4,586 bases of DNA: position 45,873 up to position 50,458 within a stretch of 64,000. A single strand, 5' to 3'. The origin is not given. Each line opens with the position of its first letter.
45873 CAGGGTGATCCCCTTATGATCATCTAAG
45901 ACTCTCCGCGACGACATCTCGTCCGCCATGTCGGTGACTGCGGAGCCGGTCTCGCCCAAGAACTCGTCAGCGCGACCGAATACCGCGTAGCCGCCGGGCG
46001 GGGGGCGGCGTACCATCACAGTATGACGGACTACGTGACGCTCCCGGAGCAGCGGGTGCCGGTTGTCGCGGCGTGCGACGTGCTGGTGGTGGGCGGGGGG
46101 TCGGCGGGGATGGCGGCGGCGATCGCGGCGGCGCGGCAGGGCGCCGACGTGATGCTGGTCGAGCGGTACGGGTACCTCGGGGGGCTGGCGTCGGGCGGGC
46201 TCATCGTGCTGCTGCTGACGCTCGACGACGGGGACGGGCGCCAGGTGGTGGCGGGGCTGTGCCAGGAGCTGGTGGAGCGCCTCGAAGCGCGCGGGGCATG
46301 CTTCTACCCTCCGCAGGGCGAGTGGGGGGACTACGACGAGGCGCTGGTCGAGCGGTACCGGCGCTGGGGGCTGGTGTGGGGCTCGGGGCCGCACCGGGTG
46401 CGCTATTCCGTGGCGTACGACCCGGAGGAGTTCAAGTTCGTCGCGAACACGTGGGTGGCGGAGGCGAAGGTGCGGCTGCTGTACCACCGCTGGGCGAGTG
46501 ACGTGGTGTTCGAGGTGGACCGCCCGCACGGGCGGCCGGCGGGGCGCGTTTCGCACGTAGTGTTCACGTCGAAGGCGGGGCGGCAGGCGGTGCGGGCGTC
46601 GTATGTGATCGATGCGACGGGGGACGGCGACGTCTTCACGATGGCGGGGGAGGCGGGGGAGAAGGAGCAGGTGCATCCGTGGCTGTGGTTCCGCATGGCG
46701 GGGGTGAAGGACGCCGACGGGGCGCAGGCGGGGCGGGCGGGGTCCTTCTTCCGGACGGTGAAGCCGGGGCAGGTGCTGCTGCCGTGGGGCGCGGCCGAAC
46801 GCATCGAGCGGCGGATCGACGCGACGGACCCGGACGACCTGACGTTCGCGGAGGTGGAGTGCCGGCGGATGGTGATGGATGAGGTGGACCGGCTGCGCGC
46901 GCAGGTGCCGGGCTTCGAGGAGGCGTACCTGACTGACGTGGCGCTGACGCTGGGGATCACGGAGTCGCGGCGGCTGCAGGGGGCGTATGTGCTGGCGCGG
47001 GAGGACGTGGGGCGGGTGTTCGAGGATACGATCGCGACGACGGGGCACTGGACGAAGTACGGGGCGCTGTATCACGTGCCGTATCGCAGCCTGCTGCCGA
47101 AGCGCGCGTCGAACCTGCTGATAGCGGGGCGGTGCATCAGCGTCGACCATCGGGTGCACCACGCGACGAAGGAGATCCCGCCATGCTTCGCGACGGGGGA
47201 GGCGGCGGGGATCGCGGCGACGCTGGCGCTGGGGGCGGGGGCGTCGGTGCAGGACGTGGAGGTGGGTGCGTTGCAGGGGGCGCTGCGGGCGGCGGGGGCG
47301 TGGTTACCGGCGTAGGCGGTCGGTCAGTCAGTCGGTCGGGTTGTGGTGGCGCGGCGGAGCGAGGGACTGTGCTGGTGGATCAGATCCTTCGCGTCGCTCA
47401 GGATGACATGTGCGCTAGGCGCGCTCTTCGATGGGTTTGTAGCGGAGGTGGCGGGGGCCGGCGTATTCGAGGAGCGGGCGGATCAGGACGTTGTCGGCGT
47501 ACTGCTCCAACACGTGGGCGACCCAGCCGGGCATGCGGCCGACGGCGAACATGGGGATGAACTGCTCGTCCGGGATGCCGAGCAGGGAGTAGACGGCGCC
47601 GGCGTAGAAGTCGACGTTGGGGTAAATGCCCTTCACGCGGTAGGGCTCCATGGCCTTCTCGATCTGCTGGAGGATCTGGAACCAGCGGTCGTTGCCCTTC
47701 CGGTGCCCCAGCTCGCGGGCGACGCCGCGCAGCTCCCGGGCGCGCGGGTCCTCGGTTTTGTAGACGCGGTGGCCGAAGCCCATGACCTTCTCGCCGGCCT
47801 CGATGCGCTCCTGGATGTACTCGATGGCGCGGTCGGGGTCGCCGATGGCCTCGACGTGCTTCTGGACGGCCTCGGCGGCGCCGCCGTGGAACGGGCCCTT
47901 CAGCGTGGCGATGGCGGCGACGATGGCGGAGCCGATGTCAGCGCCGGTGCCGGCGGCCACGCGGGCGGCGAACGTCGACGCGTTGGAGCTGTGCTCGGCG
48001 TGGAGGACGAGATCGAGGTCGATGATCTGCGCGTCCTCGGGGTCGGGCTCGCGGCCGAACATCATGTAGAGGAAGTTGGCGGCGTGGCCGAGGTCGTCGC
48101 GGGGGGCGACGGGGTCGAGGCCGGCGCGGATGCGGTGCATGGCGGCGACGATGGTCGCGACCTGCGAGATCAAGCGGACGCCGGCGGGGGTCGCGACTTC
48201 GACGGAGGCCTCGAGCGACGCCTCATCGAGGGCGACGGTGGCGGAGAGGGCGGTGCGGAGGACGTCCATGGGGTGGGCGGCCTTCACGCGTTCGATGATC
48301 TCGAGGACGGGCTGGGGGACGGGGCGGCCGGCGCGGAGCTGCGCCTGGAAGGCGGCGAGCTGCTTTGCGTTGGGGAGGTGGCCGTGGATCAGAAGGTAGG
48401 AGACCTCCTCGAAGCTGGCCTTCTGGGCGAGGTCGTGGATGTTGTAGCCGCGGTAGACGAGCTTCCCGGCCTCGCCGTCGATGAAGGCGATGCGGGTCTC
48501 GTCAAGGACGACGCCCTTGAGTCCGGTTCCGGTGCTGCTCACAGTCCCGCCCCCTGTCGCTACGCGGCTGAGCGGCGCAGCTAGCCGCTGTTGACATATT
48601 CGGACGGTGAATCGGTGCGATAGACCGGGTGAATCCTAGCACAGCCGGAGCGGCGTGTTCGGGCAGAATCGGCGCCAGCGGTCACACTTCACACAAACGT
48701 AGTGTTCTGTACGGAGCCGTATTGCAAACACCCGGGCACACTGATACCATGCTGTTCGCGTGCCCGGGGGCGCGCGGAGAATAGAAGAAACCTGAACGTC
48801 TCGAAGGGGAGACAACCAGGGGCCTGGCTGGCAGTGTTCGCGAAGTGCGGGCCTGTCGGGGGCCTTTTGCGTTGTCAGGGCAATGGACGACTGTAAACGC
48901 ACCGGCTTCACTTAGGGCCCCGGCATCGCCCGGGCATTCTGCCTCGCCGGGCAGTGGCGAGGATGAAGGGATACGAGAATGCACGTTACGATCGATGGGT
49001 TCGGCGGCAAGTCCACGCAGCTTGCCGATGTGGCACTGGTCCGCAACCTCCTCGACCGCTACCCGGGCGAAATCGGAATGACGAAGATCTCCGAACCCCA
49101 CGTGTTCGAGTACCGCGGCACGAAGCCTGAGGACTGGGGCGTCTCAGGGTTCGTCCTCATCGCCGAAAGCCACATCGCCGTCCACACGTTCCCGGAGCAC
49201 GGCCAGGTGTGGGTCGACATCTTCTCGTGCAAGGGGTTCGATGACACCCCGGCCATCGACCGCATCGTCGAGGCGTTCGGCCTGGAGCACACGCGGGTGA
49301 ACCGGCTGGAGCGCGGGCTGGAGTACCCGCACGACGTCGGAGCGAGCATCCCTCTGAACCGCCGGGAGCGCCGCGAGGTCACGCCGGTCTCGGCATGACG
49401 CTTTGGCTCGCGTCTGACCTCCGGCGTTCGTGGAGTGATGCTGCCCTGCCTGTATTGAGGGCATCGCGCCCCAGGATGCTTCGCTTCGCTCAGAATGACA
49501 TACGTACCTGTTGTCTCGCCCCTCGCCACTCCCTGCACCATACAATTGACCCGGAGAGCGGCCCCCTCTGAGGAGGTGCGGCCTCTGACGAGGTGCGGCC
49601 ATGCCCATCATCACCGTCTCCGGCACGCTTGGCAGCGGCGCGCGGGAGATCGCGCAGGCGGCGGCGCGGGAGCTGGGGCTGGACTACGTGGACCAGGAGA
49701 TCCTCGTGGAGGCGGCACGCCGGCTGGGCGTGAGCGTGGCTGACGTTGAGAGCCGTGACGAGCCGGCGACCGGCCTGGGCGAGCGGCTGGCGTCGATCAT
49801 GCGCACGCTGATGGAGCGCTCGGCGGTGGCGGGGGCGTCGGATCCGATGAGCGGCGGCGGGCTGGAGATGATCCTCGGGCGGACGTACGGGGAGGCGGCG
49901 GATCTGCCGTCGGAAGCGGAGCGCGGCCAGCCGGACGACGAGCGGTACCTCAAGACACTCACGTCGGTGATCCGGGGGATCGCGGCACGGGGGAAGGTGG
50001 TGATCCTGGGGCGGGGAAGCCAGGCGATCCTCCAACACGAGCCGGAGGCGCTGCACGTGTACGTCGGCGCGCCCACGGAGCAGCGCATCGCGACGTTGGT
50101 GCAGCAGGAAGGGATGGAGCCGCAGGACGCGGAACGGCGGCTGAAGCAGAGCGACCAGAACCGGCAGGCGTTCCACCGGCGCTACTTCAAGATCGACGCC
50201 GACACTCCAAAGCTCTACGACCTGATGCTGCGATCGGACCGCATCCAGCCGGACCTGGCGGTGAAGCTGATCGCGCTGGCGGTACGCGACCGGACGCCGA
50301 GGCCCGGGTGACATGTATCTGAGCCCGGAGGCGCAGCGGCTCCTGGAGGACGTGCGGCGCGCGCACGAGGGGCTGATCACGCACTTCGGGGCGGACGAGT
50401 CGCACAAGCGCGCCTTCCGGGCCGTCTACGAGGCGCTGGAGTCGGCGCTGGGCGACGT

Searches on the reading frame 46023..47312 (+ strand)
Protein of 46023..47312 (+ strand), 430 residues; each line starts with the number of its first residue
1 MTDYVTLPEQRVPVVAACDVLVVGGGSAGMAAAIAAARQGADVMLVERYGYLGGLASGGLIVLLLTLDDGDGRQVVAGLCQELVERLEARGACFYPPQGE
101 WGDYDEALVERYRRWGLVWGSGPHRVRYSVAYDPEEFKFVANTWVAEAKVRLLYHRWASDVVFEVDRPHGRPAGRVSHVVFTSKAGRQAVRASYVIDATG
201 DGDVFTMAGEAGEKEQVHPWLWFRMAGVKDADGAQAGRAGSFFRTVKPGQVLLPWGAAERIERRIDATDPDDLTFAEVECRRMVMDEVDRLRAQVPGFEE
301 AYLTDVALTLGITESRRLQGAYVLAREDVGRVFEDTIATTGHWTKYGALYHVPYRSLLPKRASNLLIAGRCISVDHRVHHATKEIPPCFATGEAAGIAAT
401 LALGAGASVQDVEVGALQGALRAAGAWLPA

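Call 78: search_protein_families(library=pfam, proteins=[window:46023-47312:+], max_evalue=0.00001)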
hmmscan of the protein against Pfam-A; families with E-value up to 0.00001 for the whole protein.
window:46023-47312:+ (430 aa): 4 families
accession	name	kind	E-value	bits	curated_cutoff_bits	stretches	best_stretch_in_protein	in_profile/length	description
PF12831.13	FAD_oxidored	-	3.4e-84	284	27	1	19-421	1-416/416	FAD dependent oxidoreductase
PF00890.30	FAD_binding_2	-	2.8e-08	33.8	20.4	1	19-74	1-59/414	FAD binding domain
PF07992.20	Pyr_redox_2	-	2.6e-06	27.5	26.1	1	19-55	2-34/291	Pyridine nucleotide-disulphide oxidoreductase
PF01266.30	DAO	-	4.2e-06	27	27.9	0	19-112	1-102/353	FAD dependent oxidoreductase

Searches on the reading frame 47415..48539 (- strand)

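Call 78: search_protein_families(library=pfam, proteins=[window:47415-48539:-], max_evalue=0.00001)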
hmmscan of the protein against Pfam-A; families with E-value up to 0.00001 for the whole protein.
window:47415-48539:- (374 aa): 1 family
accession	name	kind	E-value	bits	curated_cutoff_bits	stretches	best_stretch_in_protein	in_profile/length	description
PF00285.26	Citrate_synt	-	4.1e-130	434.4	27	1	6-355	1-356/357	Citrate synthase, C-terminal domain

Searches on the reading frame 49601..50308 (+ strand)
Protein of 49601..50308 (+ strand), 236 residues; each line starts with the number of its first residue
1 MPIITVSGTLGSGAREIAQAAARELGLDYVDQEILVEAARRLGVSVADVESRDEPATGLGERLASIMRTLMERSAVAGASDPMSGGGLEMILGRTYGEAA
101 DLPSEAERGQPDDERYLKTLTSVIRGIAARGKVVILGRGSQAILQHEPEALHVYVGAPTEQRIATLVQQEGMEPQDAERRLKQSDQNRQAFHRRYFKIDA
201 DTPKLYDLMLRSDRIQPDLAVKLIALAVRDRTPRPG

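Call 78: search_protein_families(library=pfam, proteins=[window:49601-50308:+], max_evalue=0.00001)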
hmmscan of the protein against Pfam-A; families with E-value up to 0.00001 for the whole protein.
window:49601-50308:+ (236 aa): 1 family
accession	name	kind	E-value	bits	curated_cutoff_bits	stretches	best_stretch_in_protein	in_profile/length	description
PF13189.12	Cytidylate_kin2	-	4.7e-41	141.3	28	1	3-213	1-175/176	Cytidylate kinase-like family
